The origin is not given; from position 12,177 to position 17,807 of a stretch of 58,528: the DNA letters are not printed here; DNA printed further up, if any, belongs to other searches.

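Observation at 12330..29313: Compact hybrid NRPS-PKS gene cluster with in-line aminotransferase, O-methyltransferase-less FkbH cassette and no in-line loading or release domain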

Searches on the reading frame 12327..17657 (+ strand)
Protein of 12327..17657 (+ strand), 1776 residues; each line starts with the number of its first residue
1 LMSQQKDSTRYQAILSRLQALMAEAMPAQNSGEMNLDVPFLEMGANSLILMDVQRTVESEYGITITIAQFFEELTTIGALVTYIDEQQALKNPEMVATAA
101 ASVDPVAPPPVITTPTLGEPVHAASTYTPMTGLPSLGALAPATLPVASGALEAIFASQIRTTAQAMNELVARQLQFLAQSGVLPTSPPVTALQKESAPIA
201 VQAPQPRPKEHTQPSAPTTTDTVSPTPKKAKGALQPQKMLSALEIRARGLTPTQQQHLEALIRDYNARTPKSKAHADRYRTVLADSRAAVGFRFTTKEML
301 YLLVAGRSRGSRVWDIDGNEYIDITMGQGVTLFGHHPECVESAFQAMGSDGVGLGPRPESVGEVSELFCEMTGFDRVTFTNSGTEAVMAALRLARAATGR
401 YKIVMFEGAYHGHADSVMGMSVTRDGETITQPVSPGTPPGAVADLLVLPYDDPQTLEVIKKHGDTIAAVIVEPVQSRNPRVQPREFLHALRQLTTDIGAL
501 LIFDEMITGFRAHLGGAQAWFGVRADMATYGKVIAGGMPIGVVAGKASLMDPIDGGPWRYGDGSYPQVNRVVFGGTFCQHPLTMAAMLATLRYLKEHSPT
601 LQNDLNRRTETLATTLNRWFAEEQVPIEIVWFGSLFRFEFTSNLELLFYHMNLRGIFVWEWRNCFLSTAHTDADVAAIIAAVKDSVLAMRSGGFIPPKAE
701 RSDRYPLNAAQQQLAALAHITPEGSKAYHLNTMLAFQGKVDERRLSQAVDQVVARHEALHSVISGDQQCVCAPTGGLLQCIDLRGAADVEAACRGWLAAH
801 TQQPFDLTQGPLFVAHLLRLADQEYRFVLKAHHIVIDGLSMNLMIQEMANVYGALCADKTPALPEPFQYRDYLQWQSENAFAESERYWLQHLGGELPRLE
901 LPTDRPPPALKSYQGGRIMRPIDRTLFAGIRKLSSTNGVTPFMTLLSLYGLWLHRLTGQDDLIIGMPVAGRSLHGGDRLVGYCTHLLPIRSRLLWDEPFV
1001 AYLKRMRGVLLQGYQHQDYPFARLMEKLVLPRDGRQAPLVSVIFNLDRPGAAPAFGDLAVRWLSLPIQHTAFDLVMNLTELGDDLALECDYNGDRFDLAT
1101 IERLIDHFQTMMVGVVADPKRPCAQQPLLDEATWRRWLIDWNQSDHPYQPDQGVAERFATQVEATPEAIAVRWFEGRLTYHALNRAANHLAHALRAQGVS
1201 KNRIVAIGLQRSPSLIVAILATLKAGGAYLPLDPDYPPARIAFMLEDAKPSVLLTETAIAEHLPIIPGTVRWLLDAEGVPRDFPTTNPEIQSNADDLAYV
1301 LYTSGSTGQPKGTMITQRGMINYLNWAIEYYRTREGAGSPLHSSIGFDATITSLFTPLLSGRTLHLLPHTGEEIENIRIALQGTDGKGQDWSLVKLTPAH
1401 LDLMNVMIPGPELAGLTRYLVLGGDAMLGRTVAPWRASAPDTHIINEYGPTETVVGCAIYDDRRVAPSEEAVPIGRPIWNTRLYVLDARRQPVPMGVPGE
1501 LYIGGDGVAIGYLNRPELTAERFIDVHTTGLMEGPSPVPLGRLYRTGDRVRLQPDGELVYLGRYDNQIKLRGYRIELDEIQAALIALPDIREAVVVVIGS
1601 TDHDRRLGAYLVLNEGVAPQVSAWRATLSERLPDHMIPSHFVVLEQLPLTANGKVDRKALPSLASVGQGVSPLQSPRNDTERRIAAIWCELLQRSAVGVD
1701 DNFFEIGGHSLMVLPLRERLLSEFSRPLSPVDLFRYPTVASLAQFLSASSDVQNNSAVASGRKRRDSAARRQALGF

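Call 3: search_protein_families(library=pfam, proteins=[window:12327-17657:+], max_evalue=0.01)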
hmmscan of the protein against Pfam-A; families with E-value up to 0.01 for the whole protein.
window:12327-17657:+ (1776 aa): 6 families
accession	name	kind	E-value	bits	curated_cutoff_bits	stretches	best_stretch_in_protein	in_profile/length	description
PF00668.25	Condensation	-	3.6e-89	300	30.6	1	703-1132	3-450/456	Condensation domain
PF00501.34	AMP-binding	-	1.9e-70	238.1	29.9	1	1158-1513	1-384/384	AMP-binding enzyme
PF00202.27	Aminotran_3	-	8.7e-56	189.8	30.5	1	301-658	9-371/403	Aminotransferase class-III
PF00550.31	PP-binding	-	1.1e-27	96.4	20.8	2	1683-1746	2-67/67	Phosphopantetheine attachment site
PF13193.12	AMP-binding_C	-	9.8e-09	36.5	24.5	1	1579-1654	1-76/76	AMP-binding enzyme C-terminal domain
PF23297.2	ACP_SdgA_C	-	0.0016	18.9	27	0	31-92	27-87/95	Highly reducing polyketide synthase sdgA, C-terminal ACP domain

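Call 4: search_protein_families(library=ncbifam, proteins=[window:12327-17657:+], max_evalue=0.001)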
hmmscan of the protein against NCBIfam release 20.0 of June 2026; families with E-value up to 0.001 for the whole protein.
window:12327-17657:+ (1776 aa): 172 families (the best 25 are shown)
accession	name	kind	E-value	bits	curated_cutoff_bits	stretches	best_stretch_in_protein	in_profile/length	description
NF004282.0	PRK05691.1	subfamily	3e-206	687.4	4090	1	698-1762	1722-2791/4334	non-ribosomal peptide synthase/polyketide synthase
NF047350.1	aureusi_NRPS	equivalog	9.5e-178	593.2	2500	2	1140-1751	401-980/2373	aureusimine non-ribosomal peptide synthetase AusA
NF038078.1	NRPS_MxcG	equivalog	1.5e-145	486.4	2300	1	702-1757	2-1052/1442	myxochelin non-ribosomal peptide synthetase MxcG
NF041803.1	NRPS_SolG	exception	1.1e-137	460.4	2200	1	717-1744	123-1153/1163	solanimycin non-ribosomal peptide synthetase SolG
TIGR01733.1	AA-adenyl-dom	subfamily_domain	2e-124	415.5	317.4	1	1179-1595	1-409/409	amino acid adenylation domain-containing protein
NF007605.2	PRK10252.1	equivalog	2.3e-120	403.1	2400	1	703-1754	2-1049/1292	enterobactin non-ribosomal peptide synthetase EntF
NF000818.0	PRK00062.1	subfamily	3.6e-84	282.9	398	1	306-688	39-426/429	glutamate-1-semialdehyde 2,1-aminomutase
NF003417.0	PRK04813.1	subfamily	2.6e-79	267.1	476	1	1156-1660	7-499/505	D-alanine--poly(phosphoribitol) ligase subunit DltA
TIGR00713.1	hemL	equivalog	2e-78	263.9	527.3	1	306-686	35-420/423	glutamate-1-semialdehyde 2,1-aminomutase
TIGR01734.1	D-ala-DACP-lig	equivalog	6.2e-78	262.5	559.85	1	1156-1661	4-499/504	D-alanine--poly(phosphoribitol) ligase subunit DltA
TIGR03443.1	alpha_am_amid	equivalog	3.7e-72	243.3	1030.1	3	1298-1615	418-751/1390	L-aminoadipate-semialdehyde dehydrogenase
NF009055.0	PRK12389.1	equivalog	1.1e-63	215.3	637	1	306-689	40-428/431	glutamate-1-semialdehyde 2,1-aminomutase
NF041362.1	GntE_guanitoxin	equivalog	6.5e-63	212.7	525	1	270-642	6-371/426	guanitoxin biosynthesis PLP-dependent transaminase GntE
TIGR03098.1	ligase_PEP_1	hypoth_equivalog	1e-53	182.6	592.35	1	1159-1660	7-514/517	acyl-CoA ligase (AMP-forming), exosortase A system-associated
NF004837.0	PRK06187.1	subfamily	2.5e-49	168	476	2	1417-1660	288-518/531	long-chain-fatty-acid--CoA ligase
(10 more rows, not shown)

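Call 9: find_homologous_proteins(query=window:12327-17657:+, max_evalue=1e-20)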
Query window:12327-17657:+ (1776 aa): 1840 proteins with E <= 1e-20 among 8000 candidates; the best 120 are listed.
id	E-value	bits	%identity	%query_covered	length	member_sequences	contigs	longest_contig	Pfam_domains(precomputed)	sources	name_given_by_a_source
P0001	0.0e+0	4075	100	100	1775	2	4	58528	PF00668.26,PF00550.32,PF00202.28,PF00501.35,PF13193.13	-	-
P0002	0.0e+0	3046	76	100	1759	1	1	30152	PF00668.26,PF00550.32,PF00202.28,PF00501.35,PF13193.13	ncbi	ncbi:glutamate-1-semialdehyde 2,1-aminomutase [Gammaproteobacteria bacterium]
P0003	0.0e+0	3043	75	100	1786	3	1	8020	PF00668.26,PF00550.32,PF00202.28,PF00501.35,PF13193.13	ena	-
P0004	0.0e+0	2307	58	100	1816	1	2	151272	PF00668.26,PF00550.32,PF00202.28,PF00501.35,PF13193.13,PF23297.2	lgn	-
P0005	0.0e+0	2273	57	99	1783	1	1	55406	PF00668.26,PF00550.32,PF00202.28,PF00501.35,PF13193.13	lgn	-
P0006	0.0e+0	2208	58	98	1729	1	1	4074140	PF00668.26,PF00550.32,PF00202.28,PF00501.35,PF13193.13,PF23297.2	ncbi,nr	ncbi:amino acid adenylation domain-containing protein [Ectothiorhodospiraceae bacterium BW-2]|nr:ami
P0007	0.0e+0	2181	55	99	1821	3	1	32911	PF00668.26,PF00550.32,PF00202.28,PF00501.35,PF13193.13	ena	-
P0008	0.0e+0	2144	54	100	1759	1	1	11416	PF00668.26,PF00550.32,PF00202.28,PF00501.35,PF13193.13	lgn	-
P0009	0.0e+0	2135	54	99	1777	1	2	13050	PF00668.26,PF00550.32,PF00202.28,PF00501.35,PF13193.13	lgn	-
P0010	0.0e+0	2133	54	100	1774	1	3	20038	PF00668.26,PF00550.32,PF00202.28,PF00501.35,PF13193.13,PF23297.2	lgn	-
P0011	0.0e+0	2127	53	99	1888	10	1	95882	PF00668.26,PF00550.32,PF00202.28,PF00501.35,PF13193.13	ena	-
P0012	0.0e+0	2111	53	100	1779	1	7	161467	PF00668.26,PF00550.32,PF00202.28,PF00501.35,PF13193.13,PF23297.2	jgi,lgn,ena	-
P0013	0.0e+0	2067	55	99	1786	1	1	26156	PF00668.26,PF00550.32,PF00202.28,PF00501.35,PF13193.13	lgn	-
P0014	0.0e+0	2037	52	100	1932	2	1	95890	PF00668.26,PF00550.32,PF00202.28,PF00501.35,PF13193.13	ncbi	ncbi:MAG: amino acid adenylation domain-containing protein [Magnetococcus sp. DMHC-1]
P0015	0.0e+0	2035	55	100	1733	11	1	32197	PF00668.26,PF00550.32,PF00202.28,PF00501.35,PF13193.13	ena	-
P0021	0.0e+0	1979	53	99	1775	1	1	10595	PF00668.26,PF00550.32,PF00202.28,PF00501.35,PF13193.13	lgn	-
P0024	0.0e+0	1961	52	99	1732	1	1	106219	PF00668.26,PF00550.32,PF00202.28,PF00501.35,PF13193.13,PF23297.2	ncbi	ncbi:amino acid adenylation domain-containing protein [Magnetococcales bacterium HHB-1]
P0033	0.0e+0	1910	53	99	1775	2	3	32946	PF00668.26,PF00550.32,PF00202.28,PF00501.35,PF13193.13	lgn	-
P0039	0.0e+0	1888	51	99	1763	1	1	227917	PF00668.26,PF00550.32,PF00202.28,PF00501.35,PF13193.13,PF23297.2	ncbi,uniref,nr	ncbi:non-ribosomal peptide synthetase [Algibacillus agarilyticus]|uniref:non-ribosomal peptide synth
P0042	0.0e+0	1879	52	97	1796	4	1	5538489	PF00668.26,PF00550.32,PF00202.28,PF00501.35,PF13193.13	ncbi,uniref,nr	ncbi:non-ribosomal peptide synthetase [Delftia sp. PS-11]|uniref:non-ribosomal peptide synthetase n=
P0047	0.0e+0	1864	51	98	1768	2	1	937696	PF00668.26,PF00550.32,PF00202.28,PF00501.35,PF13193.13,PF23297.2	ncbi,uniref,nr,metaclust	ncbi:non-ribosomal peptide synthetase [Thalassomonas actiniarum]|uniref:Non-ribosomal peptide synthe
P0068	0.0e+0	1692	47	99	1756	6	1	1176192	PF00668.26,PF00550.32,PF00202.28,PF00501.35,PF13193.13,PF23297.2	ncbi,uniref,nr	ncbi:hypothetical protein TPSD3_07295 [Thioflexithrix psekupsensis]|uniref:Carrier domain-containing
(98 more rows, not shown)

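Call 11: find_encoding_contigs(protein=P0006, flank=10000, max_places=2)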
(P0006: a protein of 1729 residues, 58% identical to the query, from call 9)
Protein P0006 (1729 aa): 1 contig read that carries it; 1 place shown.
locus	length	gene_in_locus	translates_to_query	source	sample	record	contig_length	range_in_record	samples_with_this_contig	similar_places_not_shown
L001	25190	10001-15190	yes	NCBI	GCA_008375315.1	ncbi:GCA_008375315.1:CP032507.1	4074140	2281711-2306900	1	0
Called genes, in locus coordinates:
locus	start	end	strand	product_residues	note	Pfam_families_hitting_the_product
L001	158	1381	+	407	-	PF08421:Methyltransf_13, PF13489:Methyltransf_23, PF08242:Methyltransf_12 (weak), PF08484:Methyltransf_14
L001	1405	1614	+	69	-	PF21748:UPF0150 (weak)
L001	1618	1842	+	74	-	PF07927:HicA_toxin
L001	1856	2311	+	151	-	PF05685:Uma2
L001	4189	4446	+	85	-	PF03683:UPF0175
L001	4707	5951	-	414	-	-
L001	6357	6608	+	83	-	PF22513:FitA-like_RHH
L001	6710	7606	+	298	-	PF03050:DDE_Tnp_IS66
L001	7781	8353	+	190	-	PF14261:DUF4351 (weak)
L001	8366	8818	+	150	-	PF05685:Uma2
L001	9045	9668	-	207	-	-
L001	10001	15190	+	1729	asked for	PF00550:PP-binding, PF23297:ACP_SdgA_C (faint), PF00202:Aminotran_3, PF00668:Condensation, PF00501:AMP-binding, PF13193:AMP-binding_C, PF00550:PP-binding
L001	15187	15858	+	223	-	PF13398:Peptidase_M50B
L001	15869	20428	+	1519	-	PF00109:ketoacyl-synt, PF02801:Ketoacyl-synt_C, PF16197:KAsynt_C_assoc, PF22336:RhiE-like_linker, PF22621:CurL-like_PKS_C, PF00698:Acyl_transf_1, PF08659:KR, PF00550:PP-binding, +3 more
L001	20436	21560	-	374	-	PF03279:Lip_A_acyltrans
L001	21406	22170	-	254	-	PF00535:Glycos_transf_2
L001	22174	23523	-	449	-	PF00072:Response_reg, PF00990:GGDEF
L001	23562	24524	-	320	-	PF18075:FtsX_ECD, PF02687:FtsX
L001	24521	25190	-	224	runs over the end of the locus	PF00005:ABC_tran, PF13304:AAA_21 (faint)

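Call 12: find_encoding_contigs(protein=P0042, flank=10000, max_places=2)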
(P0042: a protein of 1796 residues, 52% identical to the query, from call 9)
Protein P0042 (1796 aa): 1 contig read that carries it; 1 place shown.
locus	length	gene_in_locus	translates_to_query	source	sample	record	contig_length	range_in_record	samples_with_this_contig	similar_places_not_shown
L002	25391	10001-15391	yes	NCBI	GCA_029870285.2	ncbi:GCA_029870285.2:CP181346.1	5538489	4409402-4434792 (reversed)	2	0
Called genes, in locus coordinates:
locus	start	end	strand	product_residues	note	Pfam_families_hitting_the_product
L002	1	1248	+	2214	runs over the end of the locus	PF00109:ketoacyl-synt, PF02801:Ketoacyl-synt_C, PF16197:KAsynt_C_assoc, PF22621:CurL-like_PKS_C, PF00698:Acyl_transf_1, PF21089:PKS_DH_N, PF14765:PS-DH, PF08241:Methyltransf_11, +8 more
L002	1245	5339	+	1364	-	PF00109:ketoacyl-synt, PF02801:Ketoacyl-synt_C, PF16197:KAsynt_C_assoc, PF22336:RhiE-like_linker, PF22621:CurL-like_PKS_C, PF00698:Acyl_transf_1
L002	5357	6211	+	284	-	PF02254:TrkA_N (faint), PF02737:3HCDH_N, PF03446:NAD_binding_2 (weak), PF00725:3HCDH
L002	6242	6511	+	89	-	PF00550:PP-binding (weak)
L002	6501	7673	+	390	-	PF02771:Acyl-CoA_dh_N, PF02770:Acyl-CoA_dh_M, PF00441:Acyl-CoA_dh_1, PF08028:Acyl-CoA_dh_2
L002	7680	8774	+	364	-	PF00702:Hydrolase (faint), PF12689:Acid_PPase (faint)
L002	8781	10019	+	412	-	PF24681:Kelch_KLHDC2_KLHL20_DRC7 (weak)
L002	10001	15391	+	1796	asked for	PF00550:PP-binding, PF00202:Aminotran_3, PF00668:Condensation, PF00501:AMP-binding, PF13193:AMP-binding_C, PF00550:PP-binding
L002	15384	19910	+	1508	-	PF00109:ketoacyl-synt, PF02801:Ketoacyl-synt_C, PF16197:KAsynt_C_assoc, PF22621:CurL-like_PKS_C, PF00698:Acyl_transf_1, PF00106:adh_short, PF08659:KR, PF00550:PP-binding, +1 more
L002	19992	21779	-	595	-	PF03193:RsgA_GTPase (faint), PF13191:AAA_16 (faint), PF13401:AAA_22 (faint), PF00009:GTP_EFTU, PF22594:GTP-eEF1A_C, PF01583:APS_kinase, PF13671:AAA_33 (weak)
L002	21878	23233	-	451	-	PF01094:ANF_receptor, PF13458:Peripla_BP_6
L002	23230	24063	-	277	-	PF01145:Band_7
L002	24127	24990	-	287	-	PF00497:SBP_bac_3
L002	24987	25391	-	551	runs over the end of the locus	PF00664:ABC_membrane (weak), PF00005:ABC_tran, PF02463:SMC_N (faint), PF13304:AAA_21 (faint)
